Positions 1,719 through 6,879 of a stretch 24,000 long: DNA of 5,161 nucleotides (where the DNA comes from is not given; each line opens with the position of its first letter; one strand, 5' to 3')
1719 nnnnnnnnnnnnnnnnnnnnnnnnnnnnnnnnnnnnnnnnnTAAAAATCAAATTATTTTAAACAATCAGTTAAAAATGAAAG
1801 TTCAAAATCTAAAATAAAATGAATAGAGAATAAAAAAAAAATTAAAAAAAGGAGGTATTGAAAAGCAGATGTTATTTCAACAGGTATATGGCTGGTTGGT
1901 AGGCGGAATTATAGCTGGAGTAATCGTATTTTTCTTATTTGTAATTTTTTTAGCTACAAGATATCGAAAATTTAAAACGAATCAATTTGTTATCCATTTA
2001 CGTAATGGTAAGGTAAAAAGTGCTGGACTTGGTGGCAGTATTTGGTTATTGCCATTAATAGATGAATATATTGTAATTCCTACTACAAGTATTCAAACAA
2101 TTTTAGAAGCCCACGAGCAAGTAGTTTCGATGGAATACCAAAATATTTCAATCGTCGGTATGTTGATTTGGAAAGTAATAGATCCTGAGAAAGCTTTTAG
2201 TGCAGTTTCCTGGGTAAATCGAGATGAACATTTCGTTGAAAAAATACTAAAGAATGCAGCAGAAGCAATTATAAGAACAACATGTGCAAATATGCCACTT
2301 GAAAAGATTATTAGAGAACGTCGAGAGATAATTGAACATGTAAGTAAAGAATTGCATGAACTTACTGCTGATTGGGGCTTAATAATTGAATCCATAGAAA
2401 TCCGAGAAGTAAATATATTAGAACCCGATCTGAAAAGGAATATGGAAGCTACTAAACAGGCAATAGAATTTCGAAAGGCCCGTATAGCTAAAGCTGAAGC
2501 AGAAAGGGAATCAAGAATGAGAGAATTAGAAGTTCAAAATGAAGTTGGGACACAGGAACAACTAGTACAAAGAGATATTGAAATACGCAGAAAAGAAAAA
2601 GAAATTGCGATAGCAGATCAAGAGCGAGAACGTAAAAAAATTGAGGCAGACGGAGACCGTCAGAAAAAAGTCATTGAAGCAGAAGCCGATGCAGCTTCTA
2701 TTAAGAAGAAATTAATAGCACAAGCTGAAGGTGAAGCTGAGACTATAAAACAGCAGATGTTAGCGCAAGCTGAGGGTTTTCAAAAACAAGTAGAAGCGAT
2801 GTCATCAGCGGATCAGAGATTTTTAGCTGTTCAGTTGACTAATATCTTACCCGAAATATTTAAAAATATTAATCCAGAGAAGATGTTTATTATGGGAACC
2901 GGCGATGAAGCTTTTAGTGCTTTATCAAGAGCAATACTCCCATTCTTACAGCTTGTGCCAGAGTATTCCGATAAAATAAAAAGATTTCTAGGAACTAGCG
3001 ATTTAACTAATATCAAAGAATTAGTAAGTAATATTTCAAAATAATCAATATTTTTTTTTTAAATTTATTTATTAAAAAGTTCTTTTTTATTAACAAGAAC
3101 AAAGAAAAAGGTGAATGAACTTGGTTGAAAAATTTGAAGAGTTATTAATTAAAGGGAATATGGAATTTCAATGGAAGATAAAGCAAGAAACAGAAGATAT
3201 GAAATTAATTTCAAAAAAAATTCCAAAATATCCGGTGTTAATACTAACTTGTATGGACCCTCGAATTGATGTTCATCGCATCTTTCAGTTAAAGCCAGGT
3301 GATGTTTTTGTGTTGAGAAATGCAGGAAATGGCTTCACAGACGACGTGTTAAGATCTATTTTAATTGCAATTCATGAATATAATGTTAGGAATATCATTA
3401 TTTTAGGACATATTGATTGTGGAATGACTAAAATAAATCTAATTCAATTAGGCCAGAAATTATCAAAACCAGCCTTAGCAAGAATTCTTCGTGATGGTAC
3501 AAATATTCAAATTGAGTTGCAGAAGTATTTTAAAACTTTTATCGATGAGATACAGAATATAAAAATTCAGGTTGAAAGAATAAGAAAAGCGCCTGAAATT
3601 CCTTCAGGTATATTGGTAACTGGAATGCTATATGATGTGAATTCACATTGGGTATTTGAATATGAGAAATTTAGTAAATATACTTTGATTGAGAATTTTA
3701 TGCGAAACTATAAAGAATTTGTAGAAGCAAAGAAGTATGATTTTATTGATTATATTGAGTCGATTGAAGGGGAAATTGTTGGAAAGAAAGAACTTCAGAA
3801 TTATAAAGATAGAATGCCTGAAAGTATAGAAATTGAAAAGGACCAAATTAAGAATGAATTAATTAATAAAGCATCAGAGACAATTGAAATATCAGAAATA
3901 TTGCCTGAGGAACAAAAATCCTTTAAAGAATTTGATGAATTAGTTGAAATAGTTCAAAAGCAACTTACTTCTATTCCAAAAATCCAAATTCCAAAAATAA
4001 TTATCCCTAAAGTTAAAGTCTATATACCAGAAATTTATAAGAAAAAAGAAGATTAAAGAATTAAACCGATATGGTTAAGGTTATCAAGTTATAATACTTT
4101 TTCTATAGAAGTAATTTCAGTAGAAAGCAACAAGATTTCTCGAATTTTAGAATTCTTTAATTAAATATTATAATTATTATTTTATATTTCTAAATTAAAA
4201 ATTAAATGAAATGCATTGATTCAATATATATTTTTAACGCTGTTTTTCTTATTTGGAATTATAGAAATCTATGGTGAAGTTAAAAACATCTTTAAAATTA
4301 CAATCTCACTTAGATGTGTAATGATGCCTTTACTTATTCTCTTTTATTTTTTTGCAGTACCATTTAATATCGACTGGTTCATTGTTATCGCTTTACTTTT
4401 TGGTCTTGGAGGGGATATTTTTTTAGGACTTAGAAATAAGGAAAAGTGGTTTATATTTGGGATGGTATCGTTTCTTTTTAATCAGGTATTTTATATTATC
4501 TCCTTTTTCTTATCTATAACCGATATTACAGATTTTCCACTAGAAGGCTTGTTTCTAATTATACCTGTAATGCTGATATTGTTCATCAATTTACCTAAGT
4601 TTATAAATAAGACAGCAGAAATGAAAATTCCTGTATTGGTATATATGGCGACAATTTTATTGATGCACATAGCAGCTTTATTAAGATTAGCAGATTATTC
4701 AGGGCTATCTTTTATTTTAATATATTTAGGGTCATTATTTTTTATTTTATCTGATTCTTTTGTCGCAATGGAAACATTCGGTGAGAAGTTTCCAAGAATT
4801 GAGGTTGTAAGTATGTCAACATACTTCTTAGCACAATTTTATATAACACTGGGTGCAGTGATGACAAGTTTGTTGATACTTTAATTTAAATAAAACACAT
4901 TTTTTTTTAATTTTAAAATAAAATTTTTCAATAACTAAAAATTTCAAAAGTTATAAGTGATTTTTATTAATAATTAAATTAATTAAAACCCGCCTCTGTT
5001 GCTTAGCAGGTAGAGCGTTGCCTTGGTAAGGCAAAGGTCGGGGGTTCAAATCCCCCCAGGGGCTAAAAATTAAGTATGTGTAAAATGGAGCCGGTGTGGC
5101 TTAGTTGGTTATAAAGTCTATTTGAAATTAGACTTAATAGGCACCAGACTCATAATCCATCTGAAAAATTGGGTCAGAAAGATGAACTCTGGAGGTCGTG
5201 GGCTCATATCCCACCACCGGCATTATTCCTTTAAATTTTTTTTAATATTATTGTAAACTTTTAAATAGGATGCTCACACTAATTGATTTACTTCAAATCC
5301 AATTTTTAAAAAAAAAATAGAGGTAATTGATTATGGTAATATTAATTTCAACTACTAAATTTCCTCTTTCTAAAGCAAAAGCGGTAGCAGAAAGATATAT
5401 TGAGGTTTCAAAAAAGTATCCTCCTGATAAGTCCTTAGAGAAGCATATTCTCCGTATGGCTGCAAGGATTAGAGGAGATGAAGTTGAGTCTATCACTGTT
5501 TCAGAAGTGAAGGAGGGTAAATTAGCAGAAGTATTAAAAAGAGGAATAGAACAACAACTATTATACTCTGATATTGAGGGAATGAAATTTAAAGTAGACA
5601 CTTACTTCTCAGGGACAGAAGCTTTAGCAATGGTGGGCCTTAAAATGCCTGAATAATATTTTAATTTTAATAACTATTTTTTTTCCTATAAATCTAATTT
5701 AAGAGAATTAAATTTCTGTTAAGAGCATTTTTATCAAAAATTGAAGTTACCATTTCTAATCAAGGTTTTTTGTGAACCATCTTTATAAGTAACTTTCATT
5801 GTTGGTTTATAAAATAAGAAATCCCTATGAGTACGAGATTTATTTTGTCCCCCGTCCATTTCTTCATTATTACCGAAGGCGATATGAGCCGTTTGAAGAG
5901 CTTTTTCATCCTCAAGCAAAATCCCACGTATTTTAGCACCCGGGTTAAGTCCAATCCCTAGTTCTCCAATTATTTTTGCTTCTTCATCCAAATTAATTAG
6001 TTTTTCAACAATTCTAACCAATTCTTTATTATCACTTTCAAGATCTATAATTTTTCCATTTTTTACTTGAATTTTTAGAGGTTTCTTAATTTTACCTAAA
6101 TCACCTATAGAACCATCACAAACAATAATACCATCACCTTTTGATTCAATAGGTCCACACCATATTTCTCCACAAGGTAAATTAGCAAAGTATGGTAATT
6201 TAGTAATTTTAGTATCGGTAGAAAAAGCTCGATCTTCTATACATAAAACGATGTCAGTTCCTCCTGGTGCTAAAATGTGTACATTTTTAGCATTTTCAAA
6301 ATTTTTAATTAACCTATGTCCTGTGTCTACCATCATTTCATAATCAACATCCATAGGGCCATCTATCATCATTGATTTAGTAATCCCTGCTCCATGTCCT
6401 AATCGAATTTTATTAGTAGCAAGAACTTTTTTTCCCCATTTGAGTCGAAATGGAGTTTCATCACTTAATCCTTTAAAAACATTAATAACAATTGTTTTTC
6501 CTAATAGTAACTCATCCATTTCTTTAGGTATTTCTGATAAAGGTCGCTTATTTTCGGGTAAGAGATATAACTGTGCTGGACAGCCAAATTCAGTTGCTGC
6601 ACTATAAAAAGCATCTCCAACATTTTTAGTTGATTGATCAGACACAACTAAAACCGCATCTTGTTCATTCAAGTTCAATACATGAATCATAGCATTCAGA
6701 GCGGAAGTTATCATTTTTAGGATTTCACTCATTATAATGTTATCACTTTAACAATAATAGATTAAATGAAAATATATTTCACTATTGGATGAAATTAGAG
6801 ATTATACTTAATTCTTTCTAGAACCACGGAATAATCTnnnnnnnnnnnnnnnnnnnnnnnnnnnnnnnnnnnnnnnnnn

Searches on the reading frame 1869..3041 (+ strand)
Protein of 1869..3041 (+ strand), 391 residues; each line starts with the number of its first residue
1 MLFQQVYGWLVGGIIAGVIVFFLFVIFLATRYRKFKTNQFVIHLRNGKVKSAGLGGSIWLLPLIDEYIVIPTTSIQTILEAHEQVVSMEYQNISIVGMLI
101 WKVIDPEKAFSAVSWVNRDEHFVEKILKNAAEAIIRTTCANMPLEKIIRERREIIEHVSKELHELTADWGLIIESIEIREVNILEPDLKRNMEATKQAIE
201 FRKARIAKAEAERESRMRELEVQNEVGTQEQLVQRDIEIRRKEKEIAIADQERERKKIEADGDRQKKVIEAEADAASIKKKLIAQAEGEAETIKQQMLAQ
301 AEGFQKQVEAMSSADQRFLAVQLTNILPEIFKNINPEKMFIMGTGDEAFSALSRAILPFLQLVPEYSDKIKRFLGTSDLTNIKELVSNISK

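Call 5: search_protein_families(library=pfam, proteins=[window:1869-3041:+], max_evalue=0.1)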
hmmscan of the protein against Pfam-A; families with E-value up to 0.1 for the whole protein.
window:1869-3041:+ (391 aa): 3 families
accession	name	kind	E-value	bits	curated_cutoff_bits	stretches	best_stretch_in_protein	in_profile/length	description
PF01145.31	Band_7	-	8e-27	94.8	23.6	1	36-213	4-176/176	SPFH domain / Band 7 family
PF15975.10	Flot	-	0.0019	18.8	27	1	286-333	9-60/124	Flotillin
PF06480.20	FtsH_ext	-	0.034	14.8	25.5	1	14-57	6-51/103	FtsH Extracellular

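Call 7: search_protein_families(library=ncbifam, proteins=[window:1869-3041:+], max_evalue=1)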
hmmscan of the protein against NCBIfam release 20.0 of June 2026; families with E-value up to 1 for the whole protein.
window:1869-3041:+ (391 aa): 2 families
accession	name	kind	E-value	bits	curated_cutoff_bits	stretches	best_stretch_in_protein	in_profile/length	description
NF058507.1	FlotScfldFlot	equivalog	2.8e-11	43.1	700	2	97-281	97-282/477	flotillin lipid rafts scaffold protein FloT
NF009961.0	PRK13428.1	equivalog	0.38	9.9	328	1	228-304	32-109/445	F0F1 ATP synthase subunit B/delta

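Call 69: search_solved_structures(query=window:1869-3041:+, max_evalue=0.001)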
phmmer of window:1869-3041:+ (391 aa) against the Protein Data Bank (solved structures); distinct sequences matched with E-value up to 0.001: 13.
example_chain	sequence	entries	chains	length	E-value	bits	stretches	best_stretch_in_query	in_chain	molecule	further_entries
9bq2_B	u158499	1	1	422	1.8e-11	47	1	54-261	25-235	Flotillin-1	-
9l3g_A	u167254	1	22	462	2.5e-11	46.5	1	54-261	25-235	Flotillin-1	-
9wmj_A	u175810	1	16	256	4.5e-11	45.7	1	17-221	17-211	Stomatin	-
9wkz_A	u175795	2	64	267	5e-11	45.5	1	17-221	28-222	Stomatin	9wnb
9z7u_F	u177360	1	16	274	5.4e-11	45.4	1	17-221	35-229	Stomatin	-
9oh9_A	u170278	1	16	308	7.5e-11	44.9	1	17-221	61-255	Stomatin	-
9zd2_F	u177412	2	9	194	2e-07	33.6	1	17-182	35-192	Stomatin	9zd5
3bk6_A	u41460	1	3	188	4.7e-07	32.4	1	82-221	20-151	PH stomatin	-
4fvf_A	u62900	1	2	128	7.1e-07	31.8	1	83-196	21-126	Stomatin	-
4fvj_A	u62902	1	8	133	7.1e-07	31.8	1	83-196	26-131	Stomatin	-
4fvg_A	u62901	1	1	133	1.2e-06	31.1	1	83-196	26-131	Stomatin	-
8z5g_A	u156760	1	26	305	1.2e-06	31.1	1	61-274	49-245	Protein QmcA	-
7wh3_A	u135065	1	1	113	0.001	21.5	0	84-183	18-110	Stomatin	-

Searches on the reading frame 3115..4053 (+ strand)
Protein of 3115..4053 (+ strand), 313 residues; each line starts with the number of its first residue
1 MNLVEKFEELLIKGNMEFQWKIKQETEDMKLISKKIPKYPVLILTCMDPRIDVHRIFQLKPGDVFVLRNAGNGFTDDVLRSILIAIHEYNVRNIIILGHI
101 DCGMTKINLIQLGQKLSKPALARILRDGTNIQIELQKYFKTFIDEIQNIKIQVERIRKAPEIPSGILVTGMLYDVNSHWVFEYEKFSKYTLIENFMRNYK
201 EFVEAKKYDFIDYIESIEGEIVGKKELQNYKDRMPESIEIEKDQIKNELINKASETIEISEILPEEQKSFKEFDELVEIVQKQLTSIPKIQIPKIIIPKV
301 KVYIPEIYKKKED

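Call 5: search_protein_families(library=pfam, proteins=[window:3115-4053:+], max_evalue=0.1)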
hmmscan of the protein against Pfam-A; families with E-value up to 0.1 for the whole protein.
window:3115-4053:+ (313 aa): 2 families
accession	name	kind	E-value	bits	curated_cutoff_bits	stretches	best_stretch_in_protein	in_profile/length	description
PF00484.24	Pro_CA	-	5.7e-22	79.1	25.7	1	41-175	1-151/156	Carbonic anhydrase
PF20393.3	Pro_CA_2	-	0.0029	18.2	30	1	60-116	38-94/125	Putative carbonic anhydrase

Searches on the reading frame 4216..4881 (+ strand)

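Call 5: search_protein_families(library=pfam, proteins=[window:4216-4881:+], max_evalue=0.1)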
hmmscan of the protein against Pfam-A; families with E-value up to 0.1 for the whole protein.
window:4216-4881:+ (222 aa): 1 family
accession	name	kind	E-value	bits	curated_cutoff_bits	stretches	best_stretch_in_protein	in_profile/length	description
PF07947.19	YhhN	-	2.7e-36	125.4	25.6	1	31-213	4-181/182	YhhN family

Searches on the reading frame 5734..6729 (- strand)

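Call 5: search_protein_families(library=pfam, proteins=[window:5734-6729:-], max_evalue=0.1)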
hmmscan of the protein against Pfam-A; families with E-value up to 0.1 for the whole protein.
window:5734-6729:- (331 aa): 1 family
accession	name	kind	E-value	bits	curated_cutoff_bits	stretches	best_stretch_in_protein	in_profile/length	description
PF02073.20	Peptidase_M29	-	6.7e-20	71.7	27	1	145-329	202-406/406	Thermophilic metalloprotease (M29)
